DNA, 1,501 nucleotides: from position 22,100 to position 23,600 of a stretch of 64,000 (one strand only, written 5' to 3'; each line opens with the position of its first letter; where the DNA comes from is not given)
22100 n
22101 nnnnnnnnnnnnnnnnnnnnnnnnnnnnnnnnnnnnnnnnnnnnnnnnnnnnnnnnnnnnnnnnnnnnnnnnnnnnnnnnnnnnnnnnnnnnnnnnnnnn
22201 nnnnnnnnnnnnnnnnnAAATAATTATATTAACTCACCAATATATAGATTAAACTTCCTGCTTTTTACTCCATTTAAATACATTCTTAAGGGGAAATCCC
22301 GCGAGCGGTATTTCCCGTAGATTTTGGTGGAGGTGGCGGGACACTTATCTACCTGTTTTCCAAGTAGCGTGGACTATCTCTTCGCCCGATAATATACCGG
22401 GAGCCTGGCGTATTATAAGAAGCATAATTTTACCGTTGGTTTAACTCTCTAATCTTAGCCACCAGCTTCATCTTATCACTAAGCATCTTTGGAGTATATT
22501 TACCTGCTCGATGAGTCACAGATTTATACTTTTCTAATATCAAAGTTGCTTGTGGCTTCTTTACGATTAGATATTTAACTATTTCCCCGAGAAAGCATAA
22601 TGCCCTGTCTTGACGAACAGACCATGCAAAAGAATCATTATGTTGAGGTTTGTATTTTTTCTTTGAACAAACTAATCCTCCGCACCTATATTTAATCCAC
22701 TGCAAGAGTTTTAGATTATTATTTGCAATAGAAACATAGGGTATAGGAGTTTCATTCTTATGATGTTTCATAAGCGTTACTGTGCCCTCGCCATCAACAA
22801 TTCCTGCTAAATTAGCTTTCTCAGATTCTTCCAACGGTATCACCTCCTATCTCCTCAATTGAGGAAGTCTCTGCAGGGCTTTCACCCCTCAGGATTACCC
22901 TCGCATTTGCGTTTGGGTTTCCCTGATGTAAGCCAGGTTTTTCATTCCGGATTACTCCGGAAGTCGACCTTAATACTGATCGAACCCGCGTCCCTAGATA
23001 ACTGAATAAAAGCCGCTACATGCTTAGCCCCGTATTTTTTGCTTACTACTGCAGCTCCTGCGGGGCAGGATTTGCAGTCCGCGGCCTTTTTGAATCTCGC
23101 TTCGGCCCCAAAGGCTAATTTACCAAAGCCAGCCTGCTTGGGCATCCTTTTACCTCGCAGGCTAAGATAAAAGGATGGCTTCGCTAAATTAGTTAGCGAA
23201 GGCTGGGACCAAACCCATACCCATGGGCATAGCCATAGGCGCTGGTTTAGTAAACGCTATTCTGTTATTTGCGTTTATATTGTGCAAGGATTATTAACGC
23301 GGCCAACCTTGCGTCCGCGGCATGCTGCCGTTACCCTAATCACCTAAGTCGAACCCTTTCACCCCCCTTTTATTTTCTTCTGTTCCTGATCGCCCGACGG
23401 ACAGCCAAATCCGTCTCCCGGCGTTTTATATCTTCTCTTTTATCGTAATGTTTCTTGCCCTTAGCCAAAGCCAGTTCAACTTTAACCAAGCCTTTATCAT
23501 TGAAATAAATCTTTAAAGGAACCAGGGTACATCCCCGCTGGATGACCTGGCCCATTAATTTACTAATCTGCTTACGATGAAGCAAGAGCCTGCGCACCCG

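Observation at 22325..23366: tmRNA (ssrA) gene split by a group I intron carrying a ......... homing endonuclease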

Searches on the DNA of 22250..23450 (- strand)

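Call 5: search_rna_families(source=window, start=22250, end=23450, threshold=evalue, max_evalue=10, show_alignments=4)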
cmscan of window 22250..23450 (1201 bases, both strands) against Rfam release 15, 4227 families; matches with E-value up to 10: 6.
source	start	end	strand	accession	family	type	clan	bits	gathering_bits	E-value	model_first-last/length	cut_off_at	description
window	22977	23359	-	RF00023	tmRNA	Gene;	CL00001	118.7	47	1.7e-47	1-374/374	no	transfer-messenger RNA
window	22743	22988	-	RF00028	Intron_gpI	Intron;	-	22.3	50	0.0036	1-253/253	no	Group I catalytic intron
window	22889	22926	-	RF01737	flpD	Cis-reg;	-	19.7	40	0.19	1-47/47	no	flpD RNA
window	22349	22527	-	RF00028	Intron_gpI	Intron;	-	15.9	50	0.3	1-253/253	no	Group I catalytic intron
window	23189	23450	-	RF04321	tmRNA_permuted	Gene;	-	15.3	47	1.3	62-213/213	5'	permuted transfer-messenger RNA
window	22259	22291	+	RF02888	BtsR1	Gene; sRNA;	-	14.5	66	8.8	1-51/51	no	Bacillus sRNA 1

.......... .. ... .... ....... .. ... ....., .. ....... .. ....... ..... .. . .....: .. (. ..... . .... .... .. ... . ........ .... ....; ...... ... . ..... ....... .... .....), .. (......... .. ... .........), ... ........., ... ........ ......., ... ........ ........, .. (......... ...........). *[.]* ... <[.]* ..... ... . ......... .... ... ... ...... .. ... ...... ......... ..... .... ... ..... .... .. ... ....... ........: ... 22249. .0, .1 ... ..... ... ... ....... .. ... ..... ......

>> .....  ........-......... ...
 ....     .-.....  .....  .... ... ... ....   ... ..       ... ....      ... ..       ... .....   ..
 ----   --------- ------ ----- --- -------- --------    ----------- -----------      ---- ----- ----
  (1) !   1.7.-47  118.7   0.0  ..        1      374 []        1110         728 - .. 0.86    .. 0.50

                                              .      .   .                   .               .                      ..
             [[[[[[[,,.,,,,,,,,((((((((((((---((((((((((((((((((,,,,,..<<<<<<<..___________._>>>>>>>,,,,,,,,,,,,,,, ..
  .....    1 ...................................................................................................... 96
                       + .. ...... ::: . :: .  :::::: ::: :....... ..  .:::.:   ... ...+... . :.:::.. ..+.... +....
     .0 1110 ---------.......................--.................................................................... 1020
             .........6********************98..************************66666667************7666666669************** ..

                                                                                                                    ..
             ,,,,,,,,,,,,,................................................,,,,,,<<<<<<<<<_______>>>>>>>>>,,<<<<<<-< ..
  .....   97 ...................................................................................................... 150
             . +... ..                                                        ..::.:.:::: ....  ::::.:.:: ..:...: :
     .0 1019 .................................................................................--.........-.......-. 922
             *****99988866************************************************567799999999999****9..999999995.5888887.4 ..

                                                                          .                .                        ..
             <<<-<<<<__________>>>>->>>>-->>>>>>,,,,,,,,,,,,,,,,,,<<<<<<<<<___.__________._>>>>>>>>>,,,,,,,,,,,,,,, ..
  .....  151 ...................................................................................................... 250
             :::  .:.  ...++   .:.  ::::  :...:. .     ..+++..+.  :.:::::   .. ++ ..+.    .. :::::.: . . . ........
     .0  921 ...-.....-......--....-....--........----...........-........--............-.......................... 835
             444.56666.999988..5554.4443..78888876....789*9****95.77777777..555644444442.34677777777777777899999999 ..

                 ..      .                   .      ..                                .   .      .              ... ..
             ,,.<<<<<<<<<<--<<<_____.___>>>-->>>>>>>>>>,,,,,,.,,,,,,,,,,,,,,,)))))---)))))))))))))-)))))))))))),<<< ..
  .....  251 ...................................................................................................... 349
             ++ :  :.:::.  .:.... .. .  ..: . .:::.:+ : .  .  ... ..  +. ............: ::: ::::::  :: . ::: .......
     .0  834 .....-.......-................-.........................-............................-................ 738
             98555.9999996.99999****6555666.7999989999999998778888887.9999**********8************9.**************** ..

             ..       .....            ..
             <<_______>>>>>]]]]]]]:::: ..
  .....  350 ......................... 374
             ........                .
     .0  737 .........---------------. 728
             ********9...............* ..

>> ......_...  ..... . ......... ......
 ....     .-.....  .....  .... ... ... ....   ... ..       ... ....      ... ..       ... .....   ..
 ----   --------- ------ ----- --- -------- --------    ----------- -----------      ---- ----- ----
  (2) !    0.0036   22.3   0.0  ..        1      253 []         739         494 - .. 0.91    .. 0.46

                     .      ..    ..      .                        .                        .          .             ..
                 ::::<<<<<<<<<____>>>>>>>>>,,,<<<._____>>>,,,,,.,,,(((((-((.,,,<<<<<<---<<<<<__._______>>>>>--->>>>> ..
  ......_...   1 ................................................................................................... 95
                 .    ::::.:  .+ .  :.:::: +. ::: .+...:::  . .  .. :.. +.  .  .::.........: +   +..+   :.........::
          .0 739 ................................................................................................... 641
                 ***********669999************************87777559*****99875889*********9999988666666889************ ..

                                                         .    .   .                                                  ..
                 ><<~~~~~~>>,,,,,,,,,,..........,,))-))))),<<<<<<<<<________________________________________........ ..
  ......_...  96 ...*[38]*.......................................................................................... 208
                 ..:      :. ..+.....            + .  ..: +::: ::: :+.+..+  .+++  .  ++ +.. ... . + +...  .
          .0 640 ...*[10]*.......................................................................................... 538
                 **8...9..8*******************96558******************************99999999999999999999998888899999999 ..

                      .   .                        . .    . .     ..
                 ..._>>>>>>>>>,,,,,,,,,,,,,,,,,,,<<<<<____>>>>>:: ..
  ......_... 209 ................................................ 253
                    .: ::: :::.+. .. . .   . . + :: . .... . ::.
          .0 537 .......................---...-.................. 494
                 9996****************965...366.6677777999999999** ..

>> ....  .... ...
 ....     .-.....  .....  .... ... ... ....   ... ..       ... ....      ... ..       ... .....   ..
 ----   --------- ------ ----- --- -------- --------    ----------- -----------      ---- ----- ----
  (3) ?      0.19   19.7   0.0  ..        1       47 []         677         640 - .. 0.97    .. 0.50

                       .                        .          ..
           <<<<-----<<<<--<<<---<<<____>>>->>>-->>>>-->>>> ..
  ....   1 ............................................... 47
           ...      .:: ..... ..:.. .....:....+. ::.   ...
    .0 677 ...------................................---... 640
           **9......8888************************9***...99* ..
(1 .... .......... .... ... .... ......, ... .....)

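Call 20: search_rna_families(sources=[L005, L006, L007, L008, L009, L010, L011, L012, L013, L014, L015, L016, L017, L018, L019, L020, L021, L022, L023, L024], threshold=gathering)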
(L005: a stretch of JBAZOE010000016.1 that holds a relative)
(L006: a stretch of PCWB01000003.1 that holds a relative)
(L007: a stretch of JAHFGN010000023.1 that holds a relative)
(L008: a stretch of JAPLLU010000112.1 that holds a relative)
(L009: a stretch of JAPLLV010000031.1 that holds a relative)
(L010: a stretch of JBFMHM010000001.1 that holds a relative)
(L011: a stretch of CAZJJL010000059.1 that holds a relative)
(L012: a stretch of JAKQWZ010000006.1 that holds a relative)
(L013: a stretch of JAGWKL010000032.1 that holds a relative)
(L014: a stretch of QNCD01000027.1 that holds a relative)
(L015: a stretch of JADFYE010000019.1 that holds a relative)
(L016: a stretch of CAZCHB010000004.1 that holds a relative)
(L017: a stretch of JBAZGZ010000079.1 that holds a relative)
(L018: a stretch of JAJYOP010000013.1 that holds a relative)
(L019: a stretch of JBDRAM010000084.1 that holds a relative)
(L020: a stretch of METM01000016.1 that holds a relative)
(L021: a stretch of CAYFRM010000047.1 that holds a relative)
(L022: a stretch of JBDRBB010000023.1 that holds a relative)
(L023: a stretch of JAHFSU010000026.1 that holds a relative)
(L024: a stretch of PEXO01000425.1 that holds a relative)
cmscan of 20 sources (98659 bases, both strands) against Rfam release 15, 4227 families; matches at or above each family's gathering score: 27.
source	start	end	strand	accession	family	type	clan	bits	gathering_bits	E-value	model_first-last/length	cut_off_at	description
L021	2048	2373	+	RF00023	tmRNA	Gene;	CL00001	151.3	47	2.4e-59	1-374/374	no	transfer-messenger RNA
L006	1994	2398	+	RF00023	tmRNA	Gene;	CL00001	145.2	47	8.8e-57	1-374/374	no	transfer-messenger RNA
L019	1971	2358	+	RF00023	tmRNA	Gene;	CL00001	138.5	47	6.3e-54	1-374/374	no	transfer-messenger RNA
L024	1544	1895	+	RF00023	tmRNA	Gene;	CL00001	137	47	2.6e-53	1-374/374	no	transfer-messenger RNA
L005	8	389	+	RF00023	tmRNA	Gene;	CL00001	127.6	47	2.3e-49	1-374/374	no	transfer-messenger RNA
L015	1996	2359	+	RF00023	tmRNA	Gene;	CL00001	126.3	47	8.4e-49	1-374/374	no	transfer-messenger RNA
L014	1984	2373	+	RF00023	tmRNA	Gene;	CL00001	124.5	47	5.1e-48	1-374/374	no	transfer-messenger RNA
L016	1976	2355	+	RF00023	tmRNA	Gene;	CL00001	121.9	47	6.4e-47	1-374/374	no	transfer-messenger RNA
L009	1940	2352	+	RF00023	tmRNA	Gene;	CL00001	120.4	47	2.7e-46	1-374/374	no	transfer-messenger RNA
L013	1944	2353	+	RF00023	tmRNA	Gene;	CL00001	119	47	1.1e-45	1-374/374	no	transfer-messenger RNA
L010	1951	2356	+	RF00023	tmRNA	Gene;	CL00001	113.5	47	2.1e-43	1-374/374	no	transfer-messenger RNA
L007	1973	2364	+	RF00023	tmRNA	Gene;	CL00001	103.4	47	4.1e-39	1-374/374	no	transfer-messenger RNA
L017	1955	2340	+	RF00023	tmRNA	Gene;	CL00001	102.4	47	1e-38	1-374/374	no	transfer-messenger RNA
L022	2039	2356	+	RF00023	tmRNA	Gene;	CL00001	101.6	47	2.2e-38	1-374/374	no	transfer-messenger RNA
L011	1952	2348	+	RF00023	tmRNA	Gene;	CL00001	101.2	47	3.6e-38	1-374/374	no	transfer-messenger RNA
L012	1962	2341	+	RF00023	tmRNA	Gene;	CL00001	100.5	47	6.7e-38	1-374/374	no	transfer-messenger RNA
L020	1952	2343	+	RF00023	tmRNA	Gene;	CL00001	93.9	47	4e-35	1-374/374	no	transfer-messenger RNA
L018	1951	2334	+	RF00023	tmRNA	Gene;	CL00001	91.7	47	3.5e-34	1-374/374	no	transfer-messenger RNA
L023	2013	2338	+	RF00023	tmRNA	Gene;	CL00001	91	47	6.7e-34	1-374/374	no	transfer-messenger RNA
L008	1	244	+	RF00023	tmRNA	Gene;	CL00001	63.2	47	3.8e-22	96-374/374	5'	transfer-messenger RNA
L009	127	207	-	RF00005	tRNA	Gene; tRNA;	CL00001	56.9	29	2e-09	1-71/71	no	tRNA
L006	268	348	-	RF00005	tRNA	Gene; tRNA;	CL00001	56.8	29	2e-09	1-71/71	no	tRNA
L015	1068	1149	-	RF00005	tRNA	Gene; tRNA;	CL00001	56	29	3.4e-09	1-71/71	no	tRNA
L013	201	282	-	RF00005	tRNA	Gene; tRNA;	CL00001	54.2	29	1.1e-08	1-71/71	no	tRNA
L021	1238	1321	-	RF00005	tRNA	Gene; tRNA;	CL00001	54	29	1.2e-08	1-71/71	no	tRNA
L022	4178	4264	+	RF00005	tRNA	Gene; tRNA;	CL00001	53.4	29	1.8e-08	1-71/71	no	tRNA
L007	1309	1392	-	RF00005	tRNA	Gene; tRNA;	CL00001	48.7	29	3.5e-07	1-71/71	no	tRNA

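Call 28: search_rna_families(sources=[L025, L026, L030, L031, L032, L033, L034, L036, L037, L038, L042, L045, L047, L053, L059, L062, L066, L080, L081, L049], threshold=gathering)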
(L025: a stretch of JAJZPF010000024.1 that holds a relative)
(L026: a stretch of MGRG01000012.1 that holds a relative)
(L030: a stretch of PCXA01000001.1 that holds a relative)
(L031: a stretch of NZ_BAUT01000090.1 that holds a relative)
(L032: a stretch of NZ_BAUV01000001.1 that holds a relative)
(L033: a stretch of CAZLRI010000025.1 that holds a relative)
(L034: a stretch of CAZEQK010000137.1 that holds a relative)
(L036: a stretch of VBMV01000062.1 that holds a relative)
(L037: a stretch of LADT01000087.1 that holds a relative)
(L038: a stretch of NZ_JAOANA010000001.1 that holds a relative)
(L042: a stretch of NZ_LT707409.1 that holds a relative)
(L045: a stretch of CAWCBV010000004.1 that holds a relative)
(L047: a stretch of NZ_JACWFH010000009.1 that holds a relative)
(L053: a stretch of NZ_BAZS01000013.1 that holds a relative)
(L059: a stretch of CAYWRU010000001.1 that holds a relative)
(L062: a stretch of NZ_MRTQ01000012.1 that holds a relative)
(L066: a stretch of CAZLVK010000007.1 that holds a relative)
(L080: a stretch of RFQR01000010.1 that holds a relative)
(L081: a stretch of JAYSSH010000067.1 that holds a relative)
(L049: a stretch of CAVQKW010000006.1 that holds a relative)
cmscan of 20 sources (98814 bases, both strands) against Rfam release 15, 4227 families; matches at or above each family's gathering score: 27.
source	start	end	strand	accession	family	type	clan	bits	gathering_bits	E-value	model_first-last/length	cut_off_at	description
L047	3246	3582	-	RF00023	tmRNA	Gene;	CL00001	159.6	47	7.3e-63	1-374/374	no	transfer-messenger RNA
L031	3257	3594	-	RF00023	tmRNA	Gene;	CL00001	157.9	47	3.9e-62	1-374/374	no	transfer-messenger RNA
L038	3257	3594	-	RF00023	tmRNA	Gene;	CL00001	157.6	47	5.1e-62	1-374/374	no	transfer-messenger RNA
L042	3241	3577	-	RF00023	tmRNA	Gene;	CL00001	156.7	47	1.2e-61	1-374/374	no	transfer-messenger RNA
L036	1678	2007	+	RF00023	tmRNA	Gene;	CL00001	150.7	47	4e-59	1-374/374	no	transfer-messenger RNA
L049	1711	2040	+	RF00023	tmRNA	Gene;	CL00001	150.7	47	4.3e-59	1-374/374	no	transfer-messenger RNA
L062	3803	4139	-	RF00023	tmRNA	Gene;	CL00001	150.4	47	5.7e-59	1-374/374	no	transfer-messenger RNA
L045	1710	2039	+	RF00023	tmRNA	Gene;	CL00001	148.6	47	3.2e-58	1-374/374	no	transfer-messenger RNA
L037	3573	3899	-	RF00023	tmRNA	Gene;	CL00001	145.3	47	8.1e-57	1-374/374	no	transfer-messenger RNA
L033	2043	2369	+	RF00023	tmRNA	Gene;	CL00001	115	47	5.2e-44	1-374/374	no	transfer-messenger RNA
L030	1841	2177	+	RF00023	tmRNA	Gene;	CL00001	112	47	9.1e-43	1-374/374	no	transfer-messenger RNA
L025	1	344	+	RF00023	tmRNA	Gene;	CL00001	111.6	47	1.4e-42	11-374/374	5'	transfer-messenger RNA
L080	2948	3349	-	RF00023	tmRNA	Gene;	CL00001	98.4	47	5.2e-37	1-374/374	no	transfer-messenger RNA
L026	2043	2362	+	RF00023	tmRNA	Gene;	CL00001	95.6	47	8.2e-36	1-374/374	no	transfer-messenger RNA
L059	3034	3412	-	RF00023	tmRNA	Gene;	CL00001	85.8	47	1.1e-31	1-374/374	no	transfer-messenger RNA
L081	489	1008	-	RF00023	tmRNA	Gene;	CL00001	82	47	4.6e-30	1-374/374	no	transfer-messenger RNA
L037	3051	3124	-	RF00005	tRNA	Gene; tRNA;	CL00001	67.9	29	1.8e-12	1-71/71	no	tRNA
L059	4589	4664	-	RF00005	tRNA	Gene; tRNA;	CL00001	65.7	29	7.5e-12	1-71/71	no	tRNA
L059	5002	5073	-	RF00005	tRNA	Gene; tRNA;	CL00001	64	29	2.1e-11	1-71/71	no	tRNA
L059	4510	4582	-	RF00005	tRNA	Gene; tRNA;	CL00001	63.4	29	3.3e-11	1-71/71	no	tRNA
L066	561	634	-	RF00005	tRNA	Gene; tRNA;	CL00001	60.9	29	1.6e-10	1-71/71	no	tRNA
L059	5243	5316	-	RF00005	tRNA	Gene; tRNA;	CL00001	59.2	29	4.6e-10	1-71/71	no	tRNA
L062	941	1001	-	RF01734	Fluoride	Cis-reg; riboswitch;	-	58.6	34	1.7e-13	1-64/64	no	Fluoride riboswitch aptamer (crcB RNA motif)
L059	1261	1334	-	RF00005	tRNA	Gene; tRNA;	CL00001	55.4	29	5e-09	1-71/71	no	tRNA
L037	2963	3034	-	RF00005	tRNA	Gene; tRNA;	CL00001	53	29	2.3e-08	1-71/71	no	tRNA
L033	4473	4559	+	RF00005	tRNA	Gene; tRNA;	CL00001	48.8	29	3.2e-07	1-71/71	no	tRNA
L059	1811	1884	-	RF00005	tRNA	Gene; tRNA;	CL00001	47.1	29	9.7e-07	1-71/71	no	tRNA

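Call 37: search_rna_families(sources=[L027, L028, L029, L035, L039, L040, L041, L043, L044, L046, L048, L050, L051, L052, L054, L055, L056, L057, L058, L060], threshold=gathering)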
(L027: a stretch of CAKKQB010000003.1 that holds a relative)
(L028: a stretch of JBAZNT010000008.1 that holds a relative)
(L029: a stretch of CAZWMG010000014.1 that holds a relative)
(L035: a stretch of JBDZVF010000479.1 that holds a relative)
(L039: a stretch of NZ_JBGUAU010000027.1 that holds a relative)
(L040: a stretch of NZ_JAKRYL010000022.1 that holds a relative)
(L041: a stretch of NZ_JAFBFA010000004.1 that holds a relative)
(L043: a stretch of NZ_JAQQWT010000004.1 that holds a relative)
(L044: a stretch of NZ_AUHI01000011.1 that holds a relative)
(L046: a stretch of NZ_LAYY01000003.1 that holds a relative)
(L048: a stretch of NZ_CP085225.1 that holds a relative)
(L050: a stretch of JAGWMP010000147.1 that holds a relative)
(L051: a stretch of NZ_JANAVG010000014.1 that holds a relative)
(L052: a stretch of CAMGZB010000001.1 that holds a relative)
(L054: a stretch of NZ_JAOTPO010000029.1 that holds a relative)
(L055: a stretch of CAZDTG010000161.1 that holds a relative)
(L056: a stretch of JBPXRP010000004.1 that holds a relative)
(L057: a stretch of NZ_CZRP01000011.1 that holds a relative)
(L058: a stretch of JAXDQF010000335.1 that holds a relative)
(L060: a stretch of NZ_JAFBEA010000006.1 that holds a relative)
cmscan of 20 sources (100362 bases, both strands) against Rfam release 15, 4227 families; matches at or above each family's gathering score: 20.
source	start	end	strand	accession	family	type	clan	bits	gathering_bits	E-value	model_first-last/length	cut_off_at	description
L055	1712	2040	+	RF00023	tmRNA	Gene;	CL00001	160.1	47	4.4e-63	1-374/374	no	transfer-messenger RNA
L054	3339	3675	-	RF00023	tmRNA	Gene;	CL00001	160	47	5.3e-63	1-374/374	no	transfer-messenger RNA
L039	3339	3678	-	RF00023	tmRNA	Gene;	CL00001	159.3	47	1e-62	1-374/374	no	transfer-messenger RNA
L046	3305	3641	-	RF00023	tmRNA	Gene;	CL00001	157.6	47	5.1e-62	1-374/374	no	transfer-messenger RNA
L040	3225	3561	-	RF00023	tmRNA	Gene;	CL00001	157.4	47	6e-62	1-374/374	no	transfer-messenger RNA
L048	3246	3582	-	RF00023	tmRNA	Gene;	CL00001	155.2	47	5.5e-61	1-374/374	no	transfer-messenger RNA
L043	3250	3587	-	RF00023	tmRNA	Gene;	CL00001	155.1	47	5.9e-61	1-374/374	no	transfer-messenger RNA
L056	3241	3575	-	RF00023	tmRNA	Gene;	CL00001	154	47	1.7e-60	1-374/374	no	transfer-messenger RNA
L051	3241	3582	-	RF00023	tmRNA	Gene;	CL00001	153.5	47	2.9e-60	1-374/374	no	transfer-messenger RNA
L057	3277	3617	-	RF00023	tmRNA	Gene;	CL00001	152.6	47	6.6e-60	1-374/374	no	transfer-messenger RNA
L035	1635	1964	+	RF00023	tmRNA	Gene;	CL00001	149.2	47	1.9e-58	1-374/374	no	transfer-messenger RNA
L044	3472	3807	-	RF00023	tmRNA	Gene;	CL00001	148.6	47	3.3e-58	1-374/374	no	transfer-messenger RNA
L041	3525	3865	-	RF00023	tmRNA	Gene;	CL00001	148.2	47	4.9e-58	1-374/374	no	transfer-messenger RNA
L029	569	952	+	RF00023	tmRNA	Gene;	CL00001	147.5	47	1e-57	1-374/374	no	transfer-messenger RNA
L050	107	438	+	RF00023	tmRNA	Gene;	CL00001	146.6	47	2.4e-57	1-374/374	no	transfer-messenger RNA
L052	3247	3576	-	RF00023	tmRNA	Gene;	CL00001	146.2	47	3.3e-57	1-374/374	no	transfer-messenger RNA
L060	3236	3578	-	RF00023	tmRNA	Gene;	CL00001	142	47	2e-55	1-374/374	no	transfer-messenger RNA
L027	1935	2345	+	RF00023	tmRNA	Gene;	CL00001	124.1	47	7.6e-48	1-374/374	no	transfer-messenger RNA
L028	1953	2367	+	RF00023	tmRNA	Gene;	CL00001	112.6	47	5.4e-43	1-374/374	no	transfer-messenger RNA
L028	147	228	-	RF00005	tRNA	Gene; tRNA;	CL00001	51.9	29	4.8e-08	1-71/71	no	tRNA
